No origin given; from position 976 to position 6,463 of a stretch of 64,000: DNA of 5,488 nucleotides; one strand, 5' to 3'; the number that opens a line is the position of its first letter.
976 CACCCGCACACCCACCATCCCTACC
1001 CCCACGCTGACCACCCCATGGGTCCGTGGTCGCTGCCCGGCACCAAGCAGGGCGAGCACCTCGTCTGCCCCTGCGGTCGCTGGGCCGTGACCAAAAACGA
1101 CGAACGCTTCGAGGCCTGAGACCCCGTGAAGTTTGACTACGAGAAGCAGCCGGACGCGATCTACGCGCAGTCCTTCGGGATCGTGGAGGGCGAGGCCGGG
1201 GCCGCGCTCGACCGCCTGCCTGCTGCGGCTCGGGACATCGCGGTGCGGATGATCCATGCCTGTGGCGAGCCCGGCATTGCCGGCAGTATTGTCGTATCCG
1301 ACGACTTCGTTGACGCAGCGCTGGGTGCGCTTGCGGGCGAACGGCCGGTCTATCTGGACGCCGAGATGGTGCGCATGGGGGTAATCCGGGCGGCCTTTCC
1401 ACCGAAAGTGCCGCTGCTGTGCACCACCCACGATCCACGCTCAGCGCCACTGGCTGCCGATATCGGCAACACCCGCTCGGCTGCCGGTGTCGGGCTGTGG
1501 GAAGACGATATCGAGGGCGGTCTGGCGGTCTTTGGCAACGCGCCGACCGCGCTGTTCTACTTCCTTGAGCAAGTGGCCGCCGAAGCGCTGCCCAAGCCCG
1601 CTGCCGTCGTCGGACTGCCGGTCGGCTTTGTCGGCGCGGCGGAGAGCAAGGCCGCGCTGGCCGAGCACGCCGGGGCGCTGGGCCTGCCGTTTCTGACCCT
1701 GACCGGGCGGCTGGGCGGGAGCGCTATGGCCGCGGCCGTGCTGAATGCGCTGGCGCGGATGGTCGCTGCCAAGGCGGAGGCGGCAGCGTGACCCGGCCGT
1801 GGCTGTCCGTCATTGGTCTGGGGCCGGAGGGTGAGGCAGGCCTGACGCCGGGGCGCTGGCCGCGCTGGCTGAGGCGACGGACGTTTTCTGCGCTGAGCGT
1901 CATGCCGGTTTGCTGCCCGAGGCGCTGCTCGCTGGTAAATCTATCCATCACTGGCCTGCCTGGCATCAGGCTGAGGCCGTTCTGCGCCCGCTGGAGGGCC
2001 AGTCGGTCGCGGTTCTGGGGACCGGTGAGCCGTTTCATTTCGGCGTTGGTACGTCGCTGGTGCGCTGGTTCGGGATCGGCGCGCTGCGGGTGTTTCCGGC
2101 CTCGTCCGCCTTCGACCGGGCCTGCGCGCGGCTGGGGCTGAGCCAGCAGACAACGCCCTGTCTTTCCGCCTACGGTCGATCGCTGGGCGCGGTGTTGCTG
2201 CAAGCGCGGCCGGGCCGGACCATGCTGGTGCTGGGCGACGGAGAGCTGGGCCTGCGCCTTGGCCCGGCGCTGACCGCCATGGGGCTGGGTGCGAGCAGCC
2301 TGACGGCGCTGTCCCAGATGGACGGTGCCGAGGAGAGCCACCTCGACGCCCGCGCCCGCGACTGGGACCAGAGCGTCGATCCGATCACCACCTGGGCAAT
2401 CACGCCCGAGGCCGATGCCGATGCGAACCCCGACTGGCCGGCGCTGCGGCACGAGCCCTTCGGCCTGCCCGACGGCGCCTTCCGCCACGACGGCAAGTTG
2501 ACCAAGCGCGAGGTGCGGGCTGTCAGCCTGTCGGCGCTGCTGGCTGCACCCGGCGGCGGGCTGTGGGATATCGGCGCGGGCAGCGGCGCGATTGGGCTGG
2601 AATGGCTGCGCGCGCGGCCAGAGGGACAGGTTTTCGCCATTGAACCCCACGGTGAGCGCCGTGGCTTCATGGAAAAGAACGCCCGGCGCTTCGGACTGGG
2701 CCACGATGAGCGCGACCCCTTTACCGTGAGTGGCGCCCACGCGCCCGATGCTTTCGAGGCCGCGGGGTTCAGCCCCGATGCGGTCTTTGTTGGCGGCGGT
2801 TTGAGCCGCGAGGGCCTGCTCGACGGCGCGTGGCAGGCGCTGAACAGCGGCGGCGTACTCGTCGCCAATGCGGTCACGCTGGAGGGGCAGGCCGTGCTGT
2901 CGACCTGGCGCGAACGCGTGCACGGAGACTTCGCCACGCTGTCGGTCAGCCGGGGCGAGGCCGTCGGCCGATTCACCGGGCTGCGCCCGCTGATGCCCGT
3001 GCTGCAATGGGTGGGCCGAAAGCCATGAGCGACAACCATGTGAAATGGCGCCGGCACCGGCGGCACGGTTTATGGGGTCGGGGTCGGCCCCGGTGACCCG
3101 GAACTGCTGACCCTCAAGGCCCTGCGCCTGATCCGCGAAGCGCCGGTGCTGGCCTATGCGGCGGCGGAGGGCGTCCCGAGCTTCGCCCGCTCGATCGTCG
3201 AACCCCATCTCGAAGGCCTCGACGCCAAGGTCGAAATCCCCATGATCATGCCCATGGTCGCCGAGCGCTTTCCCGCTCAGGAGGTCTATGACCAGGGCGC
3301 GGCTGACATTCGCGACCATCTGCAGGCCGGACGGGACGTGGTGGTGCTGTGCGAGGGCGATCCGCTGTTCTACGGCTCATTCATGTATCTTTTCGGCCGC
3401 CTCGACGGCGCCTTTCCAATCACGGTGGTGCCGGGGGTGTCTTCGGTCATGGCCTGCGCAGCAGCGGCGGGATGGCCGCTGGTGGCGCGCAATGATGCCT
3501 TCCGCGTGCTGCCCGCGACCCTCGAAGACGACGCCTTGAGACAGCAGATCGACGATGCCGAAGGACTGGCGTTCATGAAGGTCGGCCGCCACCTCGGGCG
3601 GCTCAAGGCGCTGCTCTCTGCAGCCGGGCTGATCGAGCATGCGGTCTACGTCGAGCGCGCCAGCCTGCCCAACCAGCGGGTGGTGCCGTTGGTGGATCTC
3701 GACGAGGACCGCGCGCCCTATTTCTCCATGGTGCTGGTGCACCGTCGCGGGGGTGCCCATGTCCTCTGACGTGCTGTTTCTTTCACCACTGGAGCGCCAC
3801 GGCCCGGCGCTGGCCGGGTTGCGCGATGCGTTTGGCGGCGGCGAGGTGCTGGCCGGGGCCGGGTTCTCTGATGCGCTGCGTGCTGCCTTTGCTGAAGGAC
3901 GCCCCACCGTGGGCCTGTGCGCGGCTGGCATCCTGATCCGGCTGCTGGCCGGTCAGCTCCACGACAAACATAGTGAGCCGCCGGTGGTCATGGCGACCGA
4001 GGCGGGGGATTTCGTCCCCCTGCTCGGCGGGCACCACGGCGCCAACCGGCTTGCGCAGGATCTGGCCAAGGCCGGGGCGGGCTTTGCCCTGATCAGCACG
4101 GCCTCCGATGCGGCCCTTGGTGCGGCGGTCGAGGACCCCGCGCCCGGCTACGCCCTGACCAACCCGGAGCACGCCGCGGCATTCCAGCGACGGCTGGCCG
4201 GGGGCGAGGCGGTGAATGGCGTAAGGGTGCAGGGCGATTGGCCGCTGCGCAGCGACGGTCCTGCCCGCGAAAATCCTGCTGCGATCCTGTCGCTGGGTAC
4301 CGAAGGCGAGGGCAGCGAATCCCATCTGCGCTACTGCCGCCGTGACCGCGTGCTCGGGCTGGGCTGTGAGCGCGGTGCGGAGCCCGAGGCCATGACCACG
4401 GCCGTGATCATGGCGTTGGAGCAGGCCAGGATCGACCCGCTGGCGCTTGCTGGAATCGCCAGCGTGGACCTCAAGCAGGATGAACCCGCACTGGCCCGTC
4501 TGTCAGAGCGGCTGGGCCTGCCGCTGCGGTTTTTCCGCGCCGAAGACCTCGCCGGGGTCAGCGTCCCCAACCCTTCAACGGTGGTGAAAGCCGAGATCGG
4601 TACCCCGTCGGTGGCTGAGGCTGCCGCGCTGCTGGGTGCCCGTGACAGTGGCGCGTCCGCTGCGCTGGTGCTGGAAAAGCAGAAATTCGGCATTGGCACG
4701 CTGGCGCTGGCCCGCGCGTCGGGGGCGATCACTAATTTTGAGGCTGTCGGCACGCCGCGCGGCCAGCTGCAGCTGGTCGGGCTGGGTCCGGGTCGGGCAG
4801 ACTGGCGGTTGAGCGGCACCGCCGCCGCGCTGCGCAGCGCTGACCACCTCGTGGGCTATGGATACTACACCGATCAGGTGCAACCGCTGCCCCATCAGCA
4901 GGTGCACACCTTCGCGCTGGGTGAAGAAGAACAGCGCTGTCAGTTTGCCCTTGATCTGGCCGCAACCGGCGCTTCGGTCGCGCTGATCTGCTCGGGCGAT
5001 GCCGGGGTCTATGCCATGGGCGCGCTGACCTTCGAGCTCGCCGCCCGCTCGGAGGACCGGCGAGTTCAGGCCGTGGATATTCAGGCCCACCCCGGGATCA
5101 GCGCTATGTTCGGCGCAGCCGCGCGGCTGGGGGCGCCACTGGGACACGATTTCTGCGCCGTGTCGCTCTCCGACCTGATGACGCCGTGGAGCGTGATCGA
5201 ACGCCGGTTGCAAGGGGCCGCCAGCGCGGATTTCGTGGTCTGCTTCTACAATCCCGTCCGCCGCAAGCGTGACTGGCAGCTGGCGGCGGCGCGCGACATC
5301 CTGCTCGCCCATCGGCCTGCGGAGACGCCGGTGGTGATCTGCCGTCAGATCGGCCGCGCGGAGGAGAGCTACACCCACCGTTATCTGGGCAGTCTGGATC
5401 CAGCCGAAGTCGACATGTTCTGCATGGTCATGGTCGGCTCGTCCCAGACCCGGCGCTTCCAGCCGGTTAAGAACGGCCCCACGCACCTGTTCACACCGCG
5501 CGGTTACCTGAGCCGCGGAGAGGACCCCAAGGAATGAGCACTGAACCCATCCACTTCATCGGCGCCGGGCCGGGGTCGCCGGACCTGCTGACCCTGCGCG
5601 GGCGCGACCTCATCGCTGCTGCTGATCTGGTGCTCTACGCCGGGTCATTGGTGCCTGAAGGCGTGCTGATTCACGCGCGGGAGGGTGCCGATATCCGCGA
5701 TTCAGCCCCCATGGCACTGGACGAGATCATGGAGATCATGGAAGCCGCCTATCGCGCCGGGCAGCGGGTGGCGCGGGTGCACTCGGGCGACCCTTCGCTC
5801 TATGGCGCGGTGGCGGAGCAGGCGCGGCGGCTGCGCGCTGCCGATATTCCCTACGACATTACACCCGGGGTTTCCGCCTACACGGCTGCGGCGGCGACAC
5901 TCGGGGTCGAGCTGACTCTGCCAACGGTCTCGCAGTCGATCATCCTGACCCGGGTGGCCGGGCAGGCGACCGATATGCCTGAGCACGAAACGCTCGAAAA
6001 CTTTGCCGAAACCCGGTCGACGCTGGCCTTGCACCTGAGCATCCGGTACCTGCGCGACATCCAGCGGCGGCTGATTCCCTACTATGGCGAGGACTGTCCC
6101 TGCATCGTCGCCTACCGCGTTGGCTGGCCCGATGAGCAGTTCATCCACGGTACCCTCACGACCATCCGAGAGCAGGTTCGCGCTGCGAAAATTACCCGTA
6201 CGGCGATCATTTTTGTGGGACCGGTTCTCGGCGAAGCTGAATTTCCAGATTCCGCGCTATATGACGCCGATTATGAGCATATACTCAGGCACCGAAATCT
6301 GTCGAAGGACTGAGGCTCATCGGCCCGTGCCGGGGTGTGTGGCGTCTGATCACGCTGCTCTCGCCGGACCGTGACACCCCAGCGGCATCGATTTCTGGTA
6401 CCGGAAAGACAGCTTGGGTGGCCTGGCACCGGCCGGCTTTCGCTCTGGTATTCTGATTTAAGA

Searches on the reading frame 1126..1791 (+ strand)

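Call 75: search_protein_families(library=pfam, proteins=[window:1126-1791:+], max_evalue=0.001)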
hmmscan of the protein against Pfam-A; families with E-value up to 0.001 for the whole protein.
window:1126-1791:+ (221 aa): 1 family
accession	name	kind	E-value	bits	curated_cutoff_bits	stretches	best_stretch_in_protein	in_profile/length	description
PF02570.20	CbiC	-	1e-54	185.6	22.5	1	12-212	2-196/196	Precorrin-8X methylmutase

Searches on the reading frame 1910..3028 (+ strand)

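Call 75: search_protein_families(library=pfam, proteins=[window:1910-3028:+], max_evalue=0.001)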
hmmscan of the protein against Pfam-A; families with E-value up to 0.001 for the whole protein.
window:1910-3028:+ (372 aa): 1 family
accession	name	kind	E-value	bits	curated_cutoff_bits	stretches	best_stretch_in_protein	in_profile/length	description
PF00590.25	TP_methylase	-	1.4e-05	25.5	27.8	1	28-111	76-169/212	Tetrapyrrole (Corrin/Porphyrin) Methylases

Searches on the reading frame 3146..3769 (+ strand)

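Call 75: search_protein_families(library=pfam, proteins=[window:3146-3769:+], max_evalue=0.001)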
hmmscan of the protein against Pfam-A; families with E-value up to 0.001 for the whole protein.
window:3146-3769:+ (207 aa): 1 family
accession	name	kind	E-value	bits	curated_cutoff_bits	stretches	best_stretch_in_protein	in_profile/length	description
PF00590.25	TP_methylase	-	4.7e-30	105.5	27.8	1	16-180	38-204/212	Tetrapyrrole (Corrin/Porphyrin) Methylases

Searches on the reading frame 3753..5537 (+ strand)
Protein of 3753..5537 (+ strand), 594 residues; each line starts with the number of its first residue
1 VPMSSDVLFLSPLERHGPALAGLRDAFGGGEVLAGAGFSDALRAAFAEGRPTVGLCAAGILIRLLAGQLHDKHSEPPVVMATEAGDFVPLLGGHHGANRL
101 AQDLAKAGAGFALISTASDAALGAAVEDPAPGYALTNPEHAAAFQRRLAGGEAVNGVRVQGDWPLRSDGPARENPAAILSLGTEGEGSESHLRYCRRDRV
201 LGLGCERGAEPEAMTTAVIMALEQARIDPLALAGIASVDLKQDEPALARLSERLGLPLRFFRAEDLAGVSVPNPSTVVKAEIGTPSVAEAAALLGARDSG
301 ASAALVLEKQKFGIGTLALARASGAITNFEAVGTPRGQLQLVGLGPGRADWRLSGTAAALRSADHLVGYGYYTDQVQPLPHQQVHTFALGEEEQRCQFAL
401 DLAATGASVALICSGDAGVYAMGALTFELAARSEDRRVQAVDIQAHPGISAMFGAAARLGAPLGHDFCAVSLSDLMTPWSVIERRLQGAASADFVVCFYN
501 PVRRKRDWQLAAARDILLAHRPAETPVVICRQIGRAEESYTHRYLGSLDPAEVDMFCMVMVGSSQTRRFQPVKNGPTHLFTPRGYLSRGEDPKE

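Call 75: search_protein_families(library=pfam, proteins=[window:3753-5537:+], max_evalue=0.001)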
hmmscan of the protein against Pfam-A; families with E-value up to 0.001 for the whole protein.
window:3753-5537:+ (594 aa): 3 families
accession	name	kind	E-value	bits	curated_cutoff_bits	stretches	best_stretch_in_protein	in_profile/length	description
PF01890.21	CbiG_C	-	3.3e-33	115.1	27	1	200-320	2-117/117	Cobalamin synthesis G C-terminus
PF00590.25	TP_methylase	-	1.4e-29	104.1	27.8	1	339-547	2-210/212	Tetrapyrrole (Corrin/Porphyrin) Methylases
PF11760.13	CbiG_N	-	1.7e-19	70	25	1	41-119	2-82/82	Cobalamin synthesis G N-terminal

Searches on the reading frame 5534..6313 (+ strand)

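Call 75: search_protein_families(library=pfam, proteins=[window:5534-6313:+], max_evalue=0.001)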
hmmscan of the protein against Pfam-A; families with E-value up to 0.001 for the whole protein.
window:5534-6313:+ (259 aa): 1 family
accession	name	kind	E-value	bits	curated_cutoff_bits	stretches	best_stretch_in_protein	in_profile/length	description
PF00590.25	TP_methylase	-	2.3e-51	175.2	27.8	1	6-211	2-211/212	Tetrapyrrole (Corrin/Porphyrin) Methylases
